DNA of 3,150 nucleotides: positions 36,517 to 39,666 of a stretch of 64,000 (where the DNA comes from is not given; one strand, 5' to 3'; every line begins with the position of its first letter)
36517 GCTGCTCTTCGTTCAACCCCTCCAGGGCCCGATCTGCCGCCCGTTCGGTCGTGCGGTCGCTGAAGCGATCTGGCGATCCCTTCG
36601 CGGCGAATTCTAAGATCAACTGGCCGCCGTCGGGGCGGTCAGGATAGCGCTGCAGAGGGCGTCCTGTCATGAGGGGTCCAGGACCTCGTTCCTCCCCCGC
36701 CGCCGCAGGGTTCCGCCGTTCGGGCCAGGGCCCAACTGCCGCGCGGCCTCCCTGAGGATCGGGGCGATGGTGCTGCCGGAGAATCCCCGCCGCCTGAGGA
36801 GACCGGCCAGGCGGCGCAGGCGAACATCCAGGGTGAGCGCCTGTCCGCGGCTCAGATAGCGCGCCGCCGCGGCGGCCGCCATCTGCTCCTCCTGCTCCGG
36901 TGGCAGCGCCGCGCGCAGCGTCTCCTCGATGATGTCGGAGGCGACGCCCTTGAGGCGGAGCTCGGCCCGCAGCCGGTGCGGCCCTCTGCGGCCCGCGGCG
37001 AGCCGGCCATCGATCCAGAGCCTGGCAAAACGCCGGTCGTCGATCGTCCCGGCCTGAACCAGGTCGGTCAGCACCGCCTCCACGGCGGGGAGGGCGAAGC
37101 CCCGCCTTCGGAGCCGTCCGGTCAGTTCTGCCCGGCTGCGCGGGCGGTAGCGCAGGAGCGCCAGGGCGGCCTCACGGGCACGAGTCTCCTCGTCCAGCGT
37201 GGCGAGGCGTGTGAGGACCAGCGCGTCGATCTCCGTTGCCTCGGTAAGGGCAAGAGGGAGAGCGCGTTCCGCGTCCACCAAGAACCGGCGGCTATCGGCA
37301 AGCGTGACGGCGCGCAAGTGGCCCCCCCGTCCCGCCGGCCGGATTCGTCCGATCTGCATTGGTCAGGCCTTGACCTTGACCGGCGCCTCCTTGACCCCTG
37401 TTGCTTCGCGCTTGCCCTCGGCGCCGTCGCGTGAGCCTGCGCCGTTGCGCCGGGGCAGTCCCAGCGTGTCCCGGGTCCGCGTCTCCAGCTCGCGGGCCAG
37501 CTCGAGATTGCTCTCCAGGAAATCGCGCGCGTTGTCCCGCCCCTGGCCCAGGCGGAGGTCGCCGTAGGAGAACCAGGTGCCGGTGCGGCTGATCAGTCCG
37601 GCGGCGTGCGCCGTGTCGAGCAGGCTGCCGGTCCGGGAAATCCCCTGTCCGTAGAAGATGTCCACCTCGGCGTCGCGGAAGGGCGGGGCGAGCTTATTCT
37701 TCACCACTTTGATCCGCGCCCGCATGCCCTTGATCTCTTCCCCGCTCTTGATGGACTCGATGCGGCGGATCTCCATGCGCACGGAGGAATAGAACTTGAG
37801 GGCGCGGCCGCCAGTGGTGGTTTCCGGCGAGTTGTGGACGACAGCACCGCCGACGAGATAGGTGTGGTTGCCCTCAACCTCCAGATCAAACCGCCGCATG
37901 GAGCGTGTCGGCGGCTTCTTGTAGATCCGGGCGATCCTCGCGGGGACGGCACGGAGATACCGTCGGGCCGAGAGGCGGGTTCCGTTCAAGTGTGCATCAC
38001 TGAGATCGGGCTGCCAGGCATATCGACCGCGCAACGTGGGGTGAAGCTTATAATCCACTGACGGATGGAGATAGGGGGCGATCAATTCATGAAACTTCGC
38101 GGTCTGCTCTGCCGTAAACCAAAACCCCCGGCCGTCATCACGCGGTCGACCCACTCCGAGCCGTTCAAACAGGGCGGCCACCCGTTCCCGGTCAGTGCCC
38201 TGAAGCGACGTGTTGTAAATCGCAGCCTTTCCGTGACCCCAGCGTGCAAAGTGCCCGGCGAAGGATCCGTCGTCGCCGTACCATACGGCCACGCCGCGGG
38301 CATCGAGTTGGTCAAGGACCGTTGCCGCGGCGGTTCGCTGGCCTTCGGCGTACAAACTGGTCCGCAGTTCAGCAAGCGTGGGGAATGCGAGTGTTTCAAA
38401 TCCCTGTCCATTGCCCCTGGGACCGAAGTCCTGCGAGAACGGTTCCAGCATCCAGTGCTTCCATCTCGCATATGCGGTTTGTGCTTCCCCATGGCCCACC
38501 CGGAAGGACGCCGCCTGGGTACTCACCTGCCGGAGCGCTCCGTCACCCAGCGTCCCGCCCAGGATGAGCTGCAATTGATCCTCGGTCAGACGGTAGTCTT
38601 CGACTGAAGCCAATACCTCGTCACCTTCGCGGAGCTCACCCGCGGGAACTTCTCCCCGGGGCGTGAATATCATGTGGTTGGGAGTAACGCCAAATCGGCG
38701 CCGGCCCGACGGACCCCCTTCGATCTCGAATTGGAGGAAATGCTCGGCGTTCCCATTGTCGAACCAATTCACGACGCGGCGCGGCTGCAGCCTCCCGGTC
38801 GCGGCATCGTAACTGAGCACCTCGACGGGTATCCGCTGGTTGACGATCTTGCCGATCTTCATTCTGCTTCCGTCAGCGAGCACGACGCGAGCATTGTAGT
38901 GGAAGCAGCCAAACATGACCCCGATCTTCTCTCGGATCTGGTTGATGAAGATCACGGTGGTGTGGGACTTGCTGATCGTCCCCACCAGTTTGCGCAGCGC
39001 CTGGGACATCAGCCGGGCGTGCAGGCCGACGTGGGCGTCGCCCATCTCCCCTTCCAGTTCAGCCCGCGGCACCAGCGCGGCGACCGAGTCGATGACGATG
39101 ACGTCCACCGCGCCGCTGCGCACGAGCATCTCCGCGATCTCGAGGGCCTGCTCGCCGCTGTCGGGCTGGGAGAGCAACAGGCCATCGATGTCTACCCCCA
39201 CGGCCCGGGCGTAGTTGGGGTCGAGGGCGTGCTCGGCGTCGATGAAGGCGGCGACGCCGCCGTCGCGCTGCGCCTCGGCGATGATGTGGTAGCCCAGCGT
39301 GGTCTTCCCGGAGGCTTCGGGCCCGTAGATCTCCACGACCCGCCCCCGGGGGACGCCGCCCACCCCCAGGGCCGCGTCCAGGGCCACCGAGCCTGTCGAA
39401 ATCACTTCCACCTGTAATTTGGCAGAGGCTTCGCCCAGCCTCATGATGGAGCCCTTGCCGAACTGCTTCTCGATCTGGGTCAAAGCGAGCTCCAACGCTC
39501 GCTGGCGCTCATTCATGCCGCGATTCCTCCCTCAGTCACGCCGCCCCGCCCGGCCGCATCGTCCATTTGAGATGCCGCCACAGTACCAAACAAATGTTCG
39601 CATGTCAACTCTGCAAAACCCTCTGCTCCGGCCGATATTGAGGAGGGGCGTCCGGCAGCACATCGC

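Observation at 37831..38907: RecA interrupted by a 359-aa intein at the RecA-b site with an apparently intact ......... homing endonuclease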

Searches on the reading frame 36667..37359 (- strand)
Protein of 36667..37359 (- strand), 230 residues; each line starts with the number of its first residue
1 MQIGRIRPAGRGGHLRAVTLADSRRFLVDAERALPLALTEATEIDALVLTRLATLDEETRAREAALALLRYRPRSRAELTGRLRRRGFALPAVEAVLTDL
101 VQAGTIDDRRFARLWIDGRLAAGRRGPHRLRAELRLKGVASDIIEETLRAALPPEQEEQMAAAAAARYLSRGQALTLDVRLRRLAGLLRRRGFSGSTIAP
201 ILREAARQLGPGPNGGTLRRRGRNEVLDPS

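Call 47: search_protein_families(library=pfam, proteins=[window:36667-37359:-], max_evalue=0.0001)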
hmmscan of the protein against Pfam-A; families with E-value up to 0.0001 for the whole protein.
window:36667-37359:- (230 aa): 3 families
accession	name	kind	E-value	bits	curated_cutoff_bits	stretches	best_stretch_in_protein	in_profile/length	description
PF02631.22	RecX_HTH2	-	1e-13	51.7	26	1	107-148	1-42/42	RecX, second three-helix domain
PF21982.2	RecX_HTH1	-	3.2e-13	49.9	26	1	61-100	1-40/40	RecX, first three-helix domain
PF21981.2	RecX_HTH3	-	7.6e-05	23.2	26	0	157-199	2-45/48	RecX, third three-helix domain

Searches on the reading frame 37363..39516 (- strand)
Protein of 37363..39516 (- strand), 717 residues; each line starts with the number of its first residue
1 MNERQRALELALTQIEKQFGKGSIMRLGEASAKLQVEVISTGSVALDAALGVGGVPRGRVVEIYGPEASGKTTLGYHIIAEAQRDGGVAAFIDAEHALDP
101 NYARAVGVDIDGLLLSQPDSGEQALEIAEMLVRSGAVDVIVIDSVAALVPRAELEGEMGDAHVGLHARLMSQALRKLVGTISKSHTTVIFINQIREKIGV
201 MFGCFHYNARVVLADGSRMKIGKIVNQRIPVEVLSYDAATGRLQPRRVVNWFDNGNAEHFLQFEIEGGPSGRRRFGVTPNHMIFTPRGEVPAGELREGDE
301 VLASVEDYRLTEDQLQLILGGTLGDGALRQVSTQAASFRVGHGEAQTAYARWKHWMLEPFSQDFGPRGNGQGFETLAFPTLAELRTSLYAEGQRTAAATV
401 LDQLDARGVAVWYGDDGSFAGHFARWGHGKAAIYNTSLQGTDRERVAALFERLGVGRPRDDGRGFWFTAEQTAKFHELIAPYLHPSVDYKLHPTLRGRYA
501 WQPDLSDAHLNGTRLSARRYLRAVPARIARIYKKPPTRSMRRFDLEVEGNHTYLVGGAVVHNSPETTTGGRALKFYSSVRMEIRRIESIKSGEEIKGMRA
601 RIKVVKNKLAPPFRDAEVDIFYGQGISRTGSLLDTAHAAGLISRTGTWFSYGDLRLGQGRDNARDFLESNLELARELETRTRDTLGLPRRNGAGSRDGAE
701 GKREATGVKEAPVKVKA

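Call 4: search_protein_families(library=pfam, proteins=[window:37363-39516:-], max_evalue=0.1)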
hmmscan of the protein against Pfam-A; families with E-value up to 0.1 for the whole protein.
window:37363-39516:- (717 aa): 13 families
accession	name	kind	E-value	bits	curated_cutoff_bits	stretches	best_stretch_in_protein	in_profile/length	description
PF00154.27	RecA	-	2.1e-132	440.8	27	2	6-204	1-198/262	recA bacterial DNA recombination protein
PF21096.2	RecA_C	-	4.9e-19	68.7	27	1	630-685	1-56/57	RecA C-terminal domain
PF03161.18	LAGLIDADG_2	-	2.4e-11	44.3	25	1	316-422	2-117/168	LAGLIDADG DNA endonuclease family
PF06745.19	ATPase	-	5.6e-07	29.6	26.6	1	40-113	2-77/231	KaiC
PF08423.17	Rad51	-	6e-06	26.1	22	1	36-199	5-180/244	Rad51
PF13191.12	AAA_16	-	8.6e-06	26.8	32.6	1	46-193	12-140/167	AAA ATPase domain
PF01079.26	Hint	-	0.00012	22.2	29.7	1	202-293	11-96/213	Hint module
PF14890.11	Intein_splicing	-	0.001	19.3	35.8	1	211-562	1-155/155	Intein splicing domain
PF13479.12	AAA_24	-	0.0055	17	27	1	60-149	4-77/195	AAA domain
PF01637.24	ATPase_2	-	0.0057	16.9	33.2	1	60-146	22-79/225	ATPase domain predominantly from Archaea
PF00004.35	AAA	-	0.024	15.5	21.2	1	63-180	3-95/131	ATPase family associated with various cellular activities (AAA)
PF07591.16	PT-HINT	-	0.024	15.4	27.7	0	230-306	17-92/137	Pretoxin HINT domain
PF13481.12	AAA_25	-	0.03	14.4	27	0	55-83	30-58/195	AAA domain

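Call 5: search_protein_families(library=ncbifam, proteins=[window:37363-39516:-], max_evalue=0.1)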
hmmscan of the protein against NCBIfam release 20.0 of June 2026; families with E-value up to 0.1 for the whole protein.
window:37363-39516:- (717 aa): 22 families
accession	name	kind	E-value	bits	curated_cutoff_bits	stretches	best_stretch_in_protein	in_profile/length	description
TIGR02012.1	tigrfam_recA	equivalog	4.1e-157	522.5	325.3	2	3-204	1-201/321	recombinase RecA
NF007072.0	PRK09519.1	equivalog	4.6e-145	485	1024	5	3-204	6-206/790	intein-containing recombinase RecA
TIGR02237.1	recomb_radB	equivalog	7.8e-14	52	172.4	1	50-199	4-154/210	DNA repair and recombination protein RadB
NF033429.2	ImuA_translesion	equivalog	2.1e-11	44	150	1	29-141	6-119/181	translesion DNA synthesis-associated protein ImuA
TIGR01445.1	intein_Nterm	domain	2.6e-10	41.1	24.5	1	204-285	1-83/83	intein N-terminal splicing region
NF005852.0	PRK07773.1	equivalog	4.7e-10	38.4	780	1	203-328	397-521/886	replicative DNA helicase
NF006861.0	PRK09361.1-1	equivalog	2e-08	34.1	278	1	37-96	3-61/235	DNA repair and recombination protein RadB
NF003301.0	PRK04301.1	equivalog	2.5e-08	33.5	259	1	33-203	77-260/316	DNA repair and recombination protein RadA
TIGR02239.1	recomb_RAD51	equivalog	3.4e-06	26.4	478.05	1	33-197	72-248/316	DNA repair protein RAD51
TIGR02238.1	recomb_DMC1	equivalog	4.3e-06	26.1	447.7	1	32-157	71-214/314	meiotic recombinase Dmc1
NF038162.1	RtcB_rel_intein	exception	2.2e-05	22.6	1150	1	198-302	89-188/961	intein-containing RtcB family protein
TIGR03881.1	KaiC_arch_4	hypoth_equivalog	4.5e-05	23.3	247.8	1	39-152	3-94/231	KaiC domain-containing protein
TIGR02236.1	recomb_radA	equivalog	6.2e-05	22.5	361.15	1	33-203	72-256/311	DNA repair and recombination protein RadA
NF006799.0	PRK09302.1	equivalog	6.6e-05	21.7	408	1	33-153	249-380/515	circadian clock protein KaiC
NF058630.1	repair_Rv3395c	exception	0.00021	21.1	65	1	52-151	4-93/153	DnaE2-dependent mutagenesis accessory factor ImuA'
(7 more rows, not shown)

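Call 37: find_encoding_contigs(protein=window:37363-39516:-, flank=2000, max_places=4)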
Protein window:37363-39516:- (717 aa): no gene with exactly this product is on record in the collection.
